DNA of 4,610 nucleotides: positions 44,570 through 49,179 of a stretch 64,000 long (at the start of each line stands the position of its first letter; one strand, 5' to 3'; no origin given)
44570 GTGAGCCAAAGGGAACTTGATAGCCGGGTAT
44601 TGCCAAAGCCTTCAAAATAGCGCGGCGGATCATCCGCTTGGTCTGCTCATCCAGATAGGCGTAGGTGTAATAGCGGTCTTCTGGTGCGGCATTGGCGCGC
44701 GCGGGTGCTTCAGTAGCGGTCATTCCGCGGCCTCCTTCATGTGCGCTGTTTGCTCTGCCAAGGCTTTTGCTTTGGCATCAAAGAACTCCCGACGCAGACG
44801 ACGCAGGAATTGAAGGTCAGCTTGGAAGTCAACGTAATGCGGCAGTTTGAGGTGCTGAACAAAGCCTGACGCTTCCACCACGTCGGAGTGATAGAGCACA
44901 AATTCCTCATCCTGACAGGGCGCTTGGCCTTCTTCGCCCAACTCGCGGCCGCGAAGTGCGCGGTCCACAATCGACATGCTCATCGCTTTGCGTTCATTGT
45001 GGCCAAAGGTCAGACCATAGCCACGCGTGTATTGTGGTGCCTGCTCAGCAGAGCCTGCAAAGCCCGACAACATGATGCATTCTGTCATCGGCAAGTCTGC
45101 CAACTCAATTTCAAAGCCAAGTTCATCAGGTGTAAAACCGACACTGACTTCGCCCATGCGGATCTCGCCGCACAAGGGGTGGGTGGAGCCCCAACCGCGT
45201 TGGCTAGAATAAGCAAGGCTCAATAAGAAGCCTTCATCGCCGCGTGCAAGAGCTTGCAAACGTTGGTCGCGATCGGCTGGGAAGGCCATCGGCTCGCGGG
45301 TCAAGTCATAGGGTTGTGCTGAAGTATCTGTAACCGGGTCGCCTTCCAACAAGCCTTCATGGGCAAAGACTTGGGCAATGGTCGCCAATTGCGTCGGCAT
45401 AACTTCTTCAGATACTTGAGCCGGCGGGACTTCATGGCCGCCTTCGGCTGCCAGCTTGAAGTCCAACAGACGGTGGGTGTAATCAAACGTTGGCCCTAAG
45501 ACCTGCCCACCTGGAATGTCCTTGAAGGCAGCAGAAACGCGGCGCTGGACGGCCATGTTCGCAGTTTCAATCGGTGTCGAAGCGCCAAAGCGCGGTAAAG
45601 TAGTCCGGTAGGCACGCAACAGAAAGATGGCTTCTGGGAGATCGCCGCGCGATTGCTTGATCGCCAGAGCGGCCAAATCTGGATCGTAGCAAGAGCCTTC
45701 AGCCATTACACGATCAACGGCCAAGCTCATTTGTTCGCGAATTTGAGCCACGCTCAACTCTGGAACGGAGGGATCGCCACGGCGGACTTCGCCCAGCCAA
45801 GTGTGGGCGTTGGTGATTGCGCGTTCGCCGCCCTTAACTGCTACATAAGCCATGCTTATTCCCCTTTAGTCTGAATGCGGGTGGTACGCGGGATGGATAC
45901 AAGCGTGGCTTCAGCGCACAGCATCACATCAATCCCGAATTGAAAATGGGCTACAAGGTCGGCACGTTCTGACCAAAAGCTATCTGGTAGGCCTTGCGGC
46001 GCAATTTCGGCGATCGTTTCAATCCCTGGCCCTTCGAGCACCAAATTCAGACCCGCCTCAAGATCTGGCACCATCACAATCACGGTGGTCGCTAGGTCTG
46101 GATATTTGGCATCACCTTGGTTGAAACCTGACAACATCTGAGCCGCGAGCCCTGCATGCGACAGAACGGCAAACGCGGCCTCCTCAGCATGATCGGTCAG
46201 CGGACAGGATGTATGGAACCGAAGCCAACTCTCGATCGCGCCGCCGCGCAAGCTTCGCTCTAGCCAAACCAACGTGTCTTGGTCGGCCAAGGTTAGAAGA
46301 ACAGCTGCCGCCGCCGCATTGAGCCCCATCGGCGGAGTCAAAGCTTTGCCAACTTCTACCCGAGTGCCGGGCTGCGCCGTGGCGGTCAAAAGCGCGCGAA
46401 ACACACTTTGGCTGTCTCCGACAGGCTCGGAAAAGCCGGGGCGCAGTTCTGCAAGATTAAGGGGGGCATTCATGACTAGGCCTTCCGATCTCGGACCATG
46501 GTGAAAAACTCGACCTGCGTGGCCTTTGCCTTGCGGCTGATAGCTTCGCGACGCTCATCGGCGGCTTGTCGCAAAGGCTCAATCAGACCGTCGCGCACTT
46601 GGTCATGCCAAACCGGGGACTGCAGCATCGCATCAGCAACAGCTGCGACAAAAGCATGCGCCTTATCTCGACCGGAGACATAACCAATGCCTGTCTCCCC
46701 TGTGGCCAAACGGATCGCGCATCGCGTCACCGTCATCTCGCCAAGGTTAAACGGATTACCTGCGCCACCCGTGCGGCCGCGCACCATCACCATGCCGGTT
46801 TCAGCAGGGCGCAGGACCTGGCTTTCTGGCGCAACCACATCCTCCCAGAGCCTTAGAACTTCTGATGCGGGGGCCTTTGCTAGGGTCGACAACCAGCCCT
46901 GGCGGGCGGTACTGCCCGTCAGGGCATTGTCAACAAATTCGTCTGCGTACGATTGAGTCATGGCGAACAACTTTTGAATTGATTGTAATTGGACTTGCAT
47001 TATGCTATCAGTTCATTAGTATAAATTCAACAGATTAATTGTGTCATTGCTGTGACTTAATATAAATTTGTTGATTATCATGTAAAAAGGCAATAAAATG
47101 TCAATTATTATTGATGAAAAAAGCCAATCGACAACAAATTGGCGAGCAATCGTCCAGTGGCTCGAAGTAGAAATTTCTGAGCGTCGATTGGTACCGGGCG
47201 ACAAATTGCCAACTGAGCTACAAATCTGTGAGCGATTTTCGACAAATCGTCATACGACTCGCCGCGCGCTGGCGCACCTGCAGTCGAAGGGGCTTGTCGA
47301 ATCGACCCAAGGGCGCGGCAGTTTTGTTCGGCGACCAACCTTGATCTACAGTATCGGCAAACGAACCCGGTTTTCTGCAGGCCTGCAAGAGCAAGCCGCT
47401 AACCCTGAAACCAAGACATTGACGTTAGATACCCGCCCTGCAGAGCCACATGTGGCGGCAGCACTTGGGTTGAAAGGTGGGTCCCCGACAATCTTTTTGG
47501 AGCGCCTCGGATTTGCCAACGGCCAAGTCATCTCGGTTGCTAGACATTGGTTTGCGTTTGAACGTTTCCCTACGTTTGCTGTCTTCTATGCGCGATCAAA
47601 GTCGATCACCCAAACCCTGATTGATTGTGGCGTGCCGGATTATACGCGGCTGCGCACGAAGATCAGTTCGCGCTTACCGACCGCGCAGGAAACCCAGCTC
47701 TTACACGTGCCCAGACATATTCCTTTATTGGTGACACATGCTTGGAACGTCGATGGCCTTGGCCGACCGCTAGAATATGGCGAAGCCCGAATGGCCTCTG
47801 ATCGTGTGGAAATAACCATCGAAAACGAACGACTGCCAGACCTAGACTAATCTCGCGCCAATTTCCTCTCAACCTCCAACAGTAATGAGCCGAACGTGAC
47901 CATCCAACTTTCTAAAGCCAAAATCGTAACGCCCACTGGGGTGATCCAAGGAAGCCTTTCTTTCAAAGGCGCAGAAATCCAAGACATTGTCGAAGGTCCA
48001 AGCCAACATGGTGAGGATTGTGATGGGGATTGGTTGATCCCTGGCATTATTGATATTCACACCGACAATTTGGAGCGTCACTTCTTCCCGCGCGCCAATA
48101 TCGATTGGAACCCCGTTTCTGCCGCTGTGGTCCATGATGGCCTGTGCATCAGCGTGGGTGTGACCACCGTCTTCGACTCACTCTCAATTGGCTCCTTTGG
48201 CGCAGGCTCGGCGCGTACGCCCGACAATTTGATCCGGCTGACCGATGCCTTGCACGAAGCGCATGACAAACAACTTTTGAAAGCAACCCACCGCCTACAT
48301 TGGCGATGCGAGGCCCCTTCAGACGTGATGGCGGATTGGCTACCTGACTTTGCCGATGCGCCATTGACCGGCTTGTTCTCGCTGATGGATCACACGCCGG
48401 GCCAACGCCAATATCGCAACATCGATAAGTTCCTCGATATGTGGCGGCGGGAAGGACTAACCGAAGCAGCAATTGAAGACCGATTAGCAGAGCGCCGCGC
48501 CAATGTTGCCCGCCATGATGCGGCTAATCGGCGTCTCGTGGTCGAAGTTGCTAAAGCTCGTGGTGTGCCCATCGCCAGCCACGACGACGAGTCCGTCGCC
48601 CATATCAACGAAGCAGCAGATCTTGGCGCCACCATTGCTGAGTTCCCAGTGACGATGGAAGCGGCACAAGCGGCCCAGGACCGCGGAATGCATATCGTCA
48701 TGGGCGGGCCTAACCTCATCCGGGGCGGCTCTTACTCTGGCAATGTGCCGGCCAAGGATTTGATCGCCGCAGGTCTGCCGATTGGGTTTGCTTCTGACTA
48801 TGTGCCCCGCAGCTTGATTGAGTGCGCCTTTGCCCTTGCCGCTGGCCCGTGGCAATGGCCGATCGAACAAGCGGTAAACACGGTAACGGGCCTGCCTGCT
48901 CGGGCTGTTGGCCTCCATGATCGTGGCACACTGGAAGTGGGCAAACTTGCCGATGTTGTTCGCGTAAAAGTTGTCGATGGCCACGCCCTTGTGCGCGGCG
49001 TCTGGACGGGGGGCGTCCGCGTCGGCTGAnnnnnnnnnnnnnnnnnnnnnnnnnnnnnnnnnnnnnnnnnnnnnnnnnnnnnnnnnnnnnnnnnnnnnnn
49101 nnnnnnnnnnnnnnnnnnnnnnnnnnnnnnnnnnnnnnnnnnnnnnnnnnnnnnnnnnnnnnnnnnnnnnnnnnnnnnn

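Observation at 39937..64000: Candidate new system: expanded, PhnP/PhnO-less C-P lyase locus with outer-membrane uptake and several unexplained enzymes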

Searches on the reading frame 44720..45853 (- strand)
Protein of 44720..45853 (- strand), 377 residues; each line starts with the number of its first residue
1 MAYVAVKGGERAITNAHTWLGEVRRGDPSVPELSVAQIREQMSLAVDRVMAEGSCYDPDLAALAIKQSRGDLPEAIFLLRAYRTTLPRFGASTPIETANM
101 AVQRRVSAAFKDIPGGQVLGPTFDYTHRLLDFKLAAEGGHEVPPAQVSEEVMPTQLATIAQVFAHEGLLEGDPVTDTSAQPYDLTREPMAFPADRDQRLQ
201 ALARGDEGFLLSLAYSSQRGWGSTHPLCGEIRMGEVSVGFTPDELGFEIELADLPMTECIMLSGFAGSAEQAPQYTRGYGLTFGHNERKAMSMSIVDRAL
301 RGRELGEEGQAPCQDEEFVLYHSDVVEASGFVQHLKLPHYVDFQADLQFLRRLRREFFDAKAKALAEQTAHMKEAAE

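Call 3: search_protein_families(library=pfam, proteins=[window:44720-45853:-])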
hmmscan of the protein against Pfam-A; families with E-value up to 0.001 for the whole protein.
window:44720-45853:- (377 aa): 1 family
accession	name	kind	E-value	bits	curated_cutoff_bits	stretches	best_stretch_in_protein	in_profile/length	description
PF05861.17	PhnI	-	4.1e-155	516.3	34.5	1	2-356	1-347/348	Bacterial phosphonate metabolism protein (PhnI)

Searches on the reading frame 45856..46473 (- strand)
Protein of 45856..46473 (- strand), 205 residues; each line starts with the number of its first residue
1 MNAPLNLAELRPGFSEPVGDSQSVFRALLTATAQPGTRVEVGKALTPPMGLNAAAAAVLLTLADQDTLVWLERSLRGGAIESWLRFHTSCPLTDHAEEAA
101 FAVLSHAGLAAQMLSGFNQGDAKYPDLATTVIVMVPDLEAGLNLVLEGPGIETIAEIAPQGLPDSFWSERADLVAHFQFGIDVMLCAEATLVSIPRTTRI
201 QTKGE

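Call 3: search_protein_families(library=pfam, proteins=[window:45856-46473:-])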
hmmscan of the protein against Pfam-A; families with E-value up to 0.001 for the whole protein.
window:45856-46473:- (205 aa): 1 family
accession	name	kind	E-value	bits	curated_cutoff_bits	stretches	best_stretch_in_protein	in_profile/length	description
PF05845.17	PhnH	-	3e-57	193.9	25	1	12-201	1-188/188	Bacterial phosphonate metabolism protein (PhnH)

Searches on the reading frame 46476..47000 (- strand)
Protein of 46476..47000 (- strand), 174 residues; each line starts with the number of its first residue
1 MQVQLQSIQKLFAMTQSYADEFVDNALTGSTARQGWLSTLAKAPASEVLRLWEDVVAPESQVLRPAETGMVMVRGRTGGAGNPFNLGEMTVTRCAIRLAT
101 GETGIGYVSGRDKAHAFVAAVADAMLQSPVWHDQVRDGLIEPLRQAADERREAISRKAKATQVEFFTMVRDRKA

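Call 3: search_protein_families(library=pfam, proteins=[window:46476-47000:-])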
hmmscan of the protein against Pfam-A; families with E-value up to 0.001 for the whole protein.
window:46476-47000:- (174 aa): 1 family
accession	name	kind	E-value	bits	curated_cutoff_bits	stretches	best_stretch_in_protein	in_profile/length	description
PF06754.17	PhnG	-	5.3e-50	169.6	32.4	1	32-170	2-141/142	Phosphonate metabolism protein PhnG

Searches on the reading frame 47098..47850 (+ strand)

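Call 3: search_protein_families(library=pfam, proteins=[window:47098-47850:+])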
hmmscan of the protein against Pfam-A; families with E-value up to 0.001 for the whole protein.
window:47098-47850:+ (250 aa): 2 families
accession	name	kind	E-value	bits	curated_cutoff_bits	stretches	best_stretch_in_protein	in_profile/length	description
PF07702.18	UTRA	-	8.4e-27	94.2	23.8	1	99-237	2-140/141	UTRA domain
PF00392.27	GntR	-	2.7e-16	59.4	27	1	17-77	4-64/64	Bacterial regulatory proteins, gntR family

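Call 5: search_protein_families(library=ncbifam, proteins=[window:47098-47850:+])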
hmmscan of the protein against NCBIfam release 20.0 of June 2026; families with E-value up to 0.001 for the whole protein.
window:47098-47850:+ (250 aa): 23 families
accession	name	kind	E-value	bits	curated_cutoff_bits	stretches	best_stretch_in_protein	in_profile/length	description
TIGR02325.1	C_P_lyase_phnF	equivalog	1.8e-69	233.9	156.8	1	7-243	2-238/238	phosphonate metabolism transcriptional regulator PhnF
NF007486.0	PRK10079.1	equivalog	9.6e-36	123.7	363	1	12-242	11-240/241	phosphonate metabolism transcriptional regulator PhnF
TIGR03337.1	phnR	equivalog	4e-27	95.4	296.75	1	15-242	3-229/231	phosphonate utilization transcriptional regulator PhnR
TIGR02018.2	his_ut_repres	equivalog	2.1e-23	82.9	220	1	15-214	1-198/226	histidine utilization transcriptional repressor HutC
NF008491.0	PRK11402.1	subfamily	4.7e-20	72.1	269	1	12-245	10-242/243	GntR family transcriptional regulator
NF007292.0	PRK09764.1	equivalog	8.3e-18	64.4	281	1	14-240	6-231/240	GntR family transcriptional regulator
TIGR02404.1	trehalos_R_Bsub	equivalog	4.6e-16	59.2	211.95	1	17-144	4-133/233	trehalose operon repressor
NF041547.1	GntR_LSA1692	equivalog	9.1e-14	51.6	275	1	15-235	3-222/233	GntR family transcriptional regulator, LSA1692 subfamily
NF052441.1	TransRegRv0792c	equivalog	6.3e-12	45.3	400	1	18-81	21-84/260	Rv0792c family HTH-type transcriptional regulator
NF052290.2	MocR_like_YczR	exception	5.9e-10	38.4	487.4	1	8-122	14-121/458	MocR-like transcription factor YczR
NF007741.0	PRK10421.1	equivalog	1.8e-09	37.3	311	1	18-79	12-73/262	transcriptional regulator LldR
NF052286.1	ecto_TF_EhuR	exception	2.2e-09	36.4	480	1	6-80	4-78/458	MocR-like ectoine utilization transcription factor EhuR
NF007001.0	PRK09464.1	equivalog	4.5e-09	36.3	330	1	17-79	14-76/254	pyruvate dehydrogenase complex transcriptional repressor PdhR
NF052282.1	PLP_TF_PdxR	equivalog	9.1e-09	34.9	320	1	17-118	5-103/448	MocR-like pyridoxine biosynthesis transcription factor PdxR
NF003011.0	PRK03837.1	subfamily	2.4e-08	33.9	260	1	20-85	20-85/241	transcriptional regulator NanR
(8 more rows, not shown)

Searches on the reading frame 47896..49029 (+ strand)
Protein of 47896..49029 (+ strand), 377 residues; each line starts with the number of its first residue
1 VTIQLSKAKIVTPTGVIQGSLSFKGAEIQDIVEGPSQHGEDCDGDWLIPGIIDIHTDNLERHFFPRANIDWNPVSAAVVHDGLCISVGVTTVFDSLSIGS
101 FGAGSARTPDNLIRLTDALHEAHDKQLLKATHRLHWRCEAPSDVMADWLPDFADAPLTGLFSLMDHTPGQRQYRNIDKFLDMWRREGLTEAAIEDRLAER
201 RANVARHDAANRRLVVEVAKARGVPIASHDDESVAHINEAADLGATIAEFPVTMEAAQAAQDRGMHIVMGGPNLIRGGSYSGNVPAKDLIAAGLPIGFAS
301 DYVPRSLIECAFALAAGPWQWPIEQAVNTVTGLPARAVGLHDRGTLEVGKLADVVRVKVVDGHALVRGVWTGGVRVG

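Call 4: search_protein_families(library=pfam, proteins=[window:47896-49029:+])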
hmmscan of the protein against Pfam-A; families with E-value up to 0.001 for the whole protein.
window:47896-49029:+ (377 aa): 3 families
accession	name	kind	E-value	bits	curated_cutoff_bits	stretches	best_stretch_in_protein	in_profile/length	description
PF07969.17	Amidohydro_3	-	3.2e-12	47.1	29.7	1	190-355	285-442/472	Amidohydrolase family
PF01979.26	Amidohydro_1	-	5.1e-08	33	25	1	123-358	63-319/345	Amidohydrolase family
PF24890.1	ALN_composite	-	5.8e-05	23.4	27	1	9-40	12-43/55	Allantoinase, composite domain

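Call 5: search_protein_families(library=ncbifam, proteins=[window:47896-49029:+])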
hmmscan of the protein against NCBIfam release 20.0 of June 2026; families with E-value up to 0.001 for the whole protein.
window:47896-49029:+ (377 aa): 21 families
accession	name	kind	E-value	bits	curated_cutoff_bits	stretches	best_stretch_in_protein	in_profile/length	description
NF011984.0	PRK15446.1-5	equivalog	6.8e-130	433.3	260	1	3-376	4-378/379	alpha-D-ribose 1-methylphosphonate 5-triphosphate diphosphatase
TIGR02318.1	phosphono_phnM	equivalog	3.4e-119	398.1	390.55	1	5-376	2-375/376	phosphonate metabolism protein PhnM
NF011983.0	PRK15446.1-4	equivalog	2.5e-115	385.4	486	1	5-376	7-378/379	alpha-D-ribose 1-methylphosphonate 5-triphosphate diphosphatase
NF011981.0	PRK15446.1-2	equivalog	1.6e-97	326.6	375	1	7-376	5-377/378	alpha-D-ribose 1-methylphosphonate 5-triphosphate diphosphatase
NF011982.0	PRK15446.1-3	equivalog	7.9e-93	311.4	684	1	5-376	3-376/377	alpha-D-ribose 1-methylphosphonate 5-triphosphate diphosphatase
NF011990.0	PRK15446.2-6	subfamily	1e-89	301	233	1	5-376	5-382/390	alpha-D-ribose 1-methylphosphonate 5-triphosphate diphosphatase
NF011989.0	PRK15446.2-5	equivalog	2.7e-72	243.7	565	1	5-376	6-377/385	alpha-D-ribose 1-methylphosphonate 5-triphosphate diphosphatase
NF011987.0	PRK15446.2-3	subfamily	5.4e-65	219.7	253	1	2-361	11-367/395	alpha-D-ribose 1-methylphosphonate 5-triphosphate diphosphatase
NF011988.0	PRK15446.2-4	equivalog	6.7e-64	216.4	369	1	5-361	3-361/389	alpha-D-ribose 1-methylphosphonate 5-triphosphate diphosphatase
NF011986.0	PRK15446.2-2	equivalog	1.3e-54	185.6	465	1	25-375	26-376/406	alpha-D-ribose 1-methylphosphonate 5-triphosphate diphosphatase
NF011985.0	PRK15446.2-1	equivalog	3.9e-52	177.5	656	1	3-357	4-355/397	alpha-D-ribose 1-methylphosphonate 5-triphosphate diphosphatase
NF006689.0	PRK09237.1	equivalog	1.6e-10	40.1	371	1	28-99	35-96/383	amidohydrolase/deacetylase family metallohydrolase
TIGR01224.1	hutI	equivalog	7e-10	38.3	298.15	1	211-359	198-353/377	imidazolonepropionase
NF004839.0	PRK06189.1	equivalog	5e-07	28.7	631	0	6-57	8-62/451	allantoinase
TIGR03178.1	allantoinase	equivalog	2.9e-06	26.3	357.85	0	319-359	345-385/441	allantoinase AllB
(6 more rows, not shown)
